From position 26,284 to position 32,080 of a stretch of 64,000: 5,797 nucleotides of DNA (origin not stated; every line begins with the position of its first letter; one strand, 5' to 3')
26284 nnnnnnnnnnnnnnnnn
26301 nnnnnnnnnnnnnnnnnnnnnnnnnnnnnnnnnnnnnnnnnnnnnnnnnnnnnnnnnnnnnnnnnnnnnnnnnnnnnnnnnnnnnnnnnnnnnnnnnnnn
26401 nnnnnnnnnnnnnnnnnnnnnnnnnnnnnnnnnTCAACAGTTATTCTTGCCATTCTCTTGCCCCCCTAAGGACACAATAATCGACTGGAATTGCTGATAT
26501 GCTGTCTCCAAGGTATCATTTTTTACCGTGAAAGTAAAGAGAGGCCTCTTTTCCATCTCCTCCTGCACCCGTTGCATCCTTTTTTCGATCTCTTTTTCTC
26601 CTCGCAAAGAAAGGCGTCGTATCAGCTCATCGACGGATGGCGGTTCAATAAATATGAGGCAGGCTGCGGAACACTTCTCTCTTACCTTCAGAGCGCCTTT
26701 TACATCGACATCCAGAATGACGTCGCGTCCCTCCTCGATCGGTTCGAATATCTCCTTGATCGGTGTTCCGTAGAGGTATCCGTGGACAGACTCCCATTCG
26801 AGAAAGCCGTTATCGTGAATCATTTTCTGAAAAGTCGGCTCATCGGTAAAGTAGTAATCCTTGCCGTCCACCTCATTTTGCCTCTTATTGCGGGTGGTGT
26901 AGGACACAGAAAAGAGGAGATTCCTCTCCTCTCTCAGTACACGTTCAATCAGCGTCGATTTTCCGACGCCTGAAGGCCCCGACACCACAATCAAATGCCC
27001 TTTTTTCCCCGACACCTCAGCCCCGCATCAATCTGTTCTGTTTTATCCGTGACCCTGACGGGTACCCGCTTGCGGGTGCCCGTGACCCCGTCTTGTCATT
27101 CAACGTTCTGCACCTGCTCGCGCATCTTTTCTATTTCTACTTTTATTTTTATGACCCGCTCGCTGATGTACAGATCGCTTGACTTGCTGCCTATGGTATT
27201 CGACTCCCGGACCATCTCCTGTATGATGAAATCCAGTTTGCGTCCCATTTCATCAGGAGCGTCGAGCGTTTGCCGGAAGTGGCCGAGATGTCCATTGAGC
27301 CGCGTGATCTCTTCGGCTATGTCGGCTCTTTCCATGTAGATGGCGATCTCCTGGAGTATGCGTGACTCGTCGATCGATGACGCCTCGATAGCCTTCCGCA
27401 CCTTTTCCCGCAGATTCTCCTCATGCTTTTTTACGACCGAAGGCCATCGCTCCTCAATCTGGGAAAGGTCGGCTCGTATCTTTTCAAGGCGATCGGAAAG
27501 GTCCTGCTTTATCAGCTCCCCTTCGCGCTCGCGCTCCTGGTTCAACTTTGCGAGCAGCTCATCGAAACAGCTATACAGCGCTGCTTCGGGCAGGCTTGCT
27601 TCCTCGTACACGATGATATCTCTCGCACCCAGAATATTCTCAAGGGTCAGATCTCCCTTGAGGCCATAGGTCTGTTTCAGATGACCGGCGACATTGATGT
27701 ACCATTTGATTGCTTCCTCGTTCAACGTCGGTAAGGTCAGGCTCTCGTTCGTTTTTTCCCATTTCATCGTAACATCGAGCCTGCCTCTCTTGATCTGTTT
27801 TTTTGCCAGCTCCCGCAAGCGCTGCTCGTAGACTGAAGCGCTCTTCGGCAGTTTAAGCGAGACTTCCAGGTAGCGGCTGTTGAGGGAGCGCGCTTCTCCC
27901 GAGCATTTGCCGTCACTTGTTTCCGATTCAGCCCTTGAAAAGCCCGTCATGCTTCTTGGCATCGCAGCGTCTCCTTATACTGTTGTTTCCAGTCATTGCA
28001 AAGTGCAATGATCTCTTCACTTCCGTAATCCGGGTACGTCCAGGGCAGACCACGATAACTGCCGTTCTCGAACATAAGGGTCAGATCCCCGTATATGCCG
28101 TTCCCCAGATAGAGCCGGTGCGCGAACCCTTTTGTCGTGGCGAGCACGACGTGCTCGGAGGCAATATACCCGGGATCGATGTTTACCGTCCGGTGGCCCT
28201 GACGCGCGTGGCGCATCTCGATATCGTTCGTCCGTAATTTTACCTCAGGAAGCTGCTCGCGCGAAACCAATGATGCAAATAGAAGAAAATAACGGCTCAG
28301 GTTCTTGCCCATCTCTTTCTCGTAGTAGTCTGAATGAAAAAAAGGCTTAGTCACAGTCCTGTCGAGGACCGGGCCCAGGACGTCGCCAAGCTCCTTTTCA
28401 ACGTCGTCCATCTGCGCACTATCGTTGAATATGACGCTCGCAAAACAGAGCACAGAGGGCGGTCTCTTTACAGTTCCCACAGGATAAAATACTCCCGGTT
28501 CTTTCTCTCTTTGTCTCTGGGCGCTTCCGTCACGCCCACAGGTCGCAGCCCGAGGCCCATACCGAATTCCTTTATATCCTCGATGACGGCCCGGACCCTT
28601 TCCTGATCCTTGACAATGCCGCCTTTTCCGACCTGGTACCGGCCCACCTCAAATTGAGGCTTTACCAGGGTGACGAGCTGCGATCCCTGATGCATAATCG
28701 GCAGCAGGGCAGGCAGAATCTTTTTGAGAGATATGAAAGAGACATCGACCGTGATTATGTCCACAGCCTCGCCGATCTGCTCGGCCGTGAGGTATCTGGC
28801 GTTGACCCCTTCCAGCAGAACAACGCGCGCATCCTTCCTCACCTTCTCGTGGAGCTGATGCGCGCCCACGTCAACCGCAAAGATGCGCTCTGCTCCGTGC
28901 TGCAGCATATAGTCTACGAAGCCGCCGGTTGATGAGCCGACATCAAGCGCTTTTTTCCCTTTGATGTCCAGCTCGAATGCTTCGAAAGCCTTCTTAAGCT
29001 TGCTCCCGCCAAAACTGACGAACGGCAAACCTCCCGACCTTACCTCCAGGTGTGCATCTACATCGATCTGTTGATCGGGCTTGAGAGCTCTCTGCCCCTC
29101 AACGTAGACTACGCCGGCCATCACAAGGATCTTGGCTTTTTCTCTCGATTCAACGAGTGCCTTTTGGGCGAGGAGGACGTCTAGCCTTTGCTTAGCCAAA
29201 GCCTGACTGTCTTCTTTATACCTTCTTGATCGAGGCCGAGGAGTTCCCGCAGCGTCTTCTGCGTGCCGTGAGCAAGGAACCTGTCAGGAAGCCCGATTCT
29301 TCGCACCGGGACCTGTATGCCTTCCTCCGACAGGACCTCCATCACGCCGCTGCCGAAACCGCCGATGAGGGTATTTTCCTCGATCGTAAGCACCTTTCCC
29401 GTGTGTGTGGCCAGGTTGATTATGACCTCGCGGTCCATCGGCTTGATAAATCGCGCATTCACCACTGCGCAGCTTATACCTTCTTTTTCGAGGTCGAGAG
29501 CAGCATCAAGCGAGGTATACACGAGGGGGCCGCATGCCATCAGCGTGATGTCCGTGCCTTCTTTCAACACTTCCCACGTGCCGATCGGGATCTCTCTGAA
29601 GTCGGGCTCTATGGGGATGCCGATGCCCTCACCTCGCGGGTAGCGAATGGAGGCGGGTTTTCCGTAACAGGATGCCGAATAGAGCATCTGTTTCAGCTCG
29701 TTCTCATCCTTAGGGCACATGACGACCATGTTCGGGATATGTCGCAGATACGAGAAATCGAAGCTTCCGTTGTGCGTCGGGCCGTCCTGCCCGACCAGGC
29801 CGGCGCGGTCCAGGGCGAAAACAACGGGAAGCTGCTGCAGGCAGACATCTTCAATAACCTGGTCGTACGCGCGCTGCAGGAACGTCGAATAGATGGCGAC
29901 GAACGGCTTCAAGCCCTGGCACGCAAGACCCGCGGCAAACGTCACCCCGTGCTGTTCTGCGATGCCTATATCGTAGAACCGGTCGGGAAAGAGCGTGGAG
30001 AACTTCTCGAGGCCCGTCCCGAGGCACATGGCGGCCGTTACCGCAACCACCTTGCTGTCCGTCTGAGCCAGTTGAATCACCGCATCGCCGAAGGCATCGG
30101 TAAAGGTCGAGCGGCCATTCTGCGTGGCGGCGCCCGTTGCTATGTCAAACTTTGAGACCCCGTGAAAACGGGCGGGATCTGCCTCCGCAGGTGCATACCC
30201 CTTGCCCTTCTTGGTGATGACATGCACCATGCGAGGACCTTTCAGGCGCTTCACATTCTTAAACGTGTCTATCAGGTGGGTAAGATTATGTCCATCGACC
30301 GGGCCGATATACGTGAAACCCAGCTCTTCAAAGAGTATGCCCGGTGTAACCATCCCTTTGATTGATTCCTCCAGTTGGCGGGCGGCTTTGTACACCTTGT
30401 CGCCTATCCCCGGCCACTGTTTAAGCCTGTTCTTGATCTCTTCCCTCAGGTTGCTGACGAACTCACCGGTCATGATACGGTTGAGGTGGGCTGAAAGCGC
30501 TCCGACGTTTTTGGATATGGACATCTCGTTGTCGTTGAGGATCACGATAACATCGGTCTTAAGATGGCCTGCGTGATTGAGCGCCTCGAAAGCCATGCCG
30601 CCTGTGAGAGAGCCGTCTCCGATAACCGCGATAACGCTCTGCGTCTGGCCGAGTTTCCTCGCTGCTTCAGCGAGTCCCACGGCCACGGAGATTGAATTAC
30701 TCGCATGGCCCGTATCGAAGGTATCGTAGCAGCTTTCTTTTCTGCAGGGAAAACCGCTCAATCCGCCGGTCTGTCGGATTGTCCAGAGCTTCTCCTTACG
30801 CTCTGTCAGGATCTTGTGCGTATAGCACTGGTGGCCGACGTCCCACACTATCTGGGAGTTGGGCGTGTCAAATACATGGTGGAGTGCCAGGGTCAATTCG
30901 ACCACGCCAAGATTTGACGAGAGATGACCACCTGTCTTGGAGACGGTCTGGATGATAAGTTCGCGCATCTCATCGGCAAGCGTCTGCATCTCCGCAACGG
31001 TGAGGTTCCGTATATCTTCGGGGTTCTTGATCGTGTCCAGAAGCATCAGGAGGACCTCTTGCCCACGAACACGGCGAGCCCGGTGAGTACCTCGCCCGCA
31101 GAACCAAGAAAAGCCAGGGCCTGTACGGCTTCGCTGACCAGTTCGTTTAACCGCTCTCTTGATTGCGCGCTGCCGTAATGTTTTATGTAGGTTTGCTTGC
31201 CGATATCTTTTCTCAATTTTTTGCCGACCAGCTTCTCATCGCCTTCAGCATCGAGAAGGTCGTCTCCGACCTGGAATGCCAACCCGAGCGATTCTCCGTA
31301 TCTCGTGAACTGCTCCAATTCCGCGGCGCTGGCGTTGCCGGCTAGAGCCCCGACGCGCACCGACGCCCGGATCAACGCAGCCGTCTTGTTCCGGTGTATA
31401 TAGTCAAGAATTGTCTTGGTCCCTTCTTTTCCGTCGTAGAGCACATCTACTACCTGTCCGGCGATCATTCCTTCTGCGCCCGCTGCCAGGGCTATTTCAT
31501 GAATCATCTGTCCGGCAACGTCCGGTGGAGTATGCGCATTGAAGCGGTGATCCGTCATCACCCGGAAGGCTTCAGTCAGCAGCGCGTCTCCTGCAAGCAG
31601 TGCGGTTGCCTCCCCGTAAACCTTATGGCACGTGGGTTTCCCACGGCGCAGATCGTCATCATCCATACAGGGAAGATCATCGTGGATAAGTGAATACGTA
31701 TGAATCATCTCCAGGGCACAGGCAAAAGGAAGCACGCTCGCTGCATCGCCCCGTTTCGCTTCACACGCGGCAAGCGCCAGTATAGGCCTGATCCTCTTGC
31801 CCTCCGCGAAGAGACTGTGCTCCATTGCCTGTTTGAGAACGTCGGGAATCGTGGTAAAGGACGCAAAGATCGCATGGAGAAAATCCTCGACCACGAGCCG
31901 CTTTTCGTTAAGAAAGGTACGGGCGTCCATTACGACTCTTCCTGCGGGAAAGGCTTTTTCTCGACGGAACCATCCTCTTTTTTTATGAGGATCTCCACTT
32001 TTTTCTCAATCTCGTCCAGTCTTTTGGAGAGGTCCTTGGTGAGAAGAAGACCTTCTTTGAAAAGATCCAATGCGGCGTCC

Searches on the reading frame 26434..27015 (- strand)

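Call 77: search_protein_families(library=pfam, proteins=[window:26434-27015:-], max_evalue=0.001)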
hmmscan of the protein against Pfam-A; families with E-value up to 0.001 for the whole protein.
window:26434-27015:- (193 aa): 10 families
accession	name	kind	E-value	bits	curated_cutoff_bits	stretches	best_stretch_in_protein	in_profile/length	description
PF00625.27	Guanylate_kin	-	9.2e-45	153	25.2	1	7-181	3-180/182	Guanylate kinase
PF01926.29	MMR_HSR1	-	1.2e-06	29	21.9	1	9-66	2-57/113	50S ribosome-binding GTPase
PF13238.12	AAA_18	-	2.7e-06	28.3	29.4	1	9-148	1-120/128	AAA domain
PF13671.12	AAA_33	-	3.1e-05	24.8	27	1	8-63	1-56/143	AAA domain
PF13191.12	AAA_16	-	3.5e-05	24.8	32.6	1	6-30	24-49/167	AAA ATPase domain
PF01637.24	ATPase_2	-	4.6e-05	23.8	33.2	1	5-66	19-78/225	ATPase domain predominantly from Archaea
PF03193.22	RsgA_GTPase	-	4.8e-05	23.7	30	1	5-38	105-138/174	RsgA GTPase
PF20720.3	nSTAND3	-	9.7e-05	22.5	27.2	0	5-31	16-42/155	Novel STAND NTPase 3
PF13401.12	AAA_22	-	0.00016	22.4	27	1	7-31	6-33/130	AAA domain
PF00005.33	ABC_tran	-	0.00058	20.9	25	0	4-32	9-37/137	ABC transporter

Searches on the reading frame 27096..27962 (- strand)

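Call 7: search_protein_families(library=pfam, proteins=[window:27096-27962:-], max_evalue=0.001)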
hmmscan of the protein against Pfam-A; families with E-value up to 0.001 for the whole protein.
window:27096-27962:- (288 aa): 3 families
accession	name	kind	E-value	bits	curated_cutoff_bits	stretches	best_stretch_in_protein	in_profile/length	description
PF08340.16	YicC-like_C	-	1.1e-42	145.4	27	1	169-288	1-120/120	Endoribonuclease YicC-like, C-terminal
PF03755.18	YicC-like_N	-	7.9e-35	121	25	1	3-152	2-155/156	Endoribonuclease YicC-like, N-terminal region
PF23302.1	HTH_DNAJC9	-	0.00047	20.7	27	0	45-73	36-64/69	DNAJC9 HTH domain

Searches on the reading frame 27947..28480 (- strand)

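Call 7: search_protein_families(library=pfam, proteins=[window:27947-28480:-], max_evalue=0.001)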
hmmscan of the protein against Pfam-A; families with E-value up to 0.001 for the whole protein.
window:27947-28480:- (177 aa): 1 family
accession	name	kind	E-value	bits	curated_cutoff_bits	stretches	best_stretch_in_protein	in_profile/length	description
PF14385.11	DUF4416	-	2.9e-53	180.6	27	1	10-168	3-162/162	Domain of unknown function (DUF4416)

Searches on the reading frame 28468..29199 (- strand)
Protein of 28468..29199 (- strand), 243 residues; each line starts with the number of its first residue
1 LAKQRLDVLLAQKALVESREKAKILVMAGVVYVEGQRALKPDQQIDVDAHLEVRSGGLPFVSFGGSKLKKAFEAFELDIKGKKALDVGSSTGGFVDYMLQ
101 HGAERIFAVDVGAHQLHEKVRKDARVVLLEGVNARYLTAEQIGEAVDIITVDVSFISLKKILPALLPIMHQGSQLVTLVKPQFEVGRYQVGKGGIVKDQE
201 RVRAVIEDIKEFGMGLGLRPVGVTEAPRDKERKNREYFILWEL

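Call 7: search_protein_families(library=pfam, proteins=[window:28468-29199:-], max_evalue=0.001)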
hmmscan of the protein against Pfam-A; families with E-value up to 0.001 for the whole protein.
window:28468-29199:- (243 aa): 2 families
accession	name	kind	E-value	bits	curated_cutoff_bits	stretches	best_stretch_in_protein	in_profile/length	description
PF01728.25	FtsJ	-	6.2e-37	127.7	24.1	1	60-240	1-178/181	FtsJ-like methyltransferase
PF01479.30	S4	-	5.9e-07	29.6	22.8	1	4-48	1-45/48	S4 domain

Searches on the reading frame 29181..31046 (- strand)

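Call 7: search_protein_families(library=pfam, proteins=[window:29181-31046:-], max_evalue=0.001)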
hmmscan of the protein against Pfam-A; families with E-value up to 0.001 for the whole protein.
window:29181-31046:- (621 aa): 6 families
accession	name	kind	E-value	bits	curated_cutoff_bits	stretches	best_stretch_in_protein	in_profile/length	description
PF13292.11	DXP_synthase_N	-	1.7e-123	411.7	21.2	1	3-278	1-274/274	1-deoxy-D-xylulose-5-phosphate synthase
PF02779.29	Transket_pyr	-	1.2e-45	155.7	27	1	314-473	4-171/174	Transketolase, pyrimidine binding domain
PF02780.25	Transketolase_C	-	5.3e-36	123.7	25.9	1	489-610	1-124/124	Transketolase, C-terminal domain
PF00676.26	E1_dh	-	2.5e-06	27.1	22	1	111-180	101-168/300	Dehydrogenase E1 component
PF02775.26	TPP_enzyme_C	-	1.6e-05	25.1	21.9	1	113-175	28-84/151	Thiamine pyrophosphate enzyme, C-terminal TPP binding domain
PF00456.26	Transketolase_N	-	2.1e-05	24.1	22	1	97-181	96-191/334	Transketolase, thiamine diphosphate binding domain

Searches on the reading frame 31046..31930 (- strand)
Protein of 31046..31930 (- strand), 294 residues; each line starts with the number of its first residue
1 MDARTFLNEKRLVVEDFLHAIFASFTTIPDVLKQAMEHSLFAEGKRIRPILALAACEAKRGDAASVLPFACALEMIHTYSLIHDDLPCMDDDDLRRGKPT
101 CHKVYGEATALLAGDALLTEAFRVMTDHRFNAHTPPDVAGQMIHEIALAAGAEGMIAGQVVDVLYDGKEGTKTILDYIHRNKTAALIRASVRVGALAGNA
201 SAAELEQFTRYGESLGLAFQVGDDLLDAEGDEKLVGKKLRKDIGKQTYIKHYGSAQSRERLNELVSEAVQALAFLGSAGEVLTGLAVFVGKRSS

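Call 7: search_protein_families(library=pfam, proteins=[window:31046-31930:-], max_evalue=0.001)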
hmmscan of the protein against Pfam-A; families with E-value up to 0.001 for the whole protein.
window:31046-31930:- (294 aa): 1 family
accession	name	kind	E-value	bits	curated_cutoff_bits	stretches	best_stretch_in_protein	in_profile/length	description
PF00348.22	polyprenyl_synt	-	1.4e-52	178.9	27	1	30-255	2-220/251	Polyprenyl synthetase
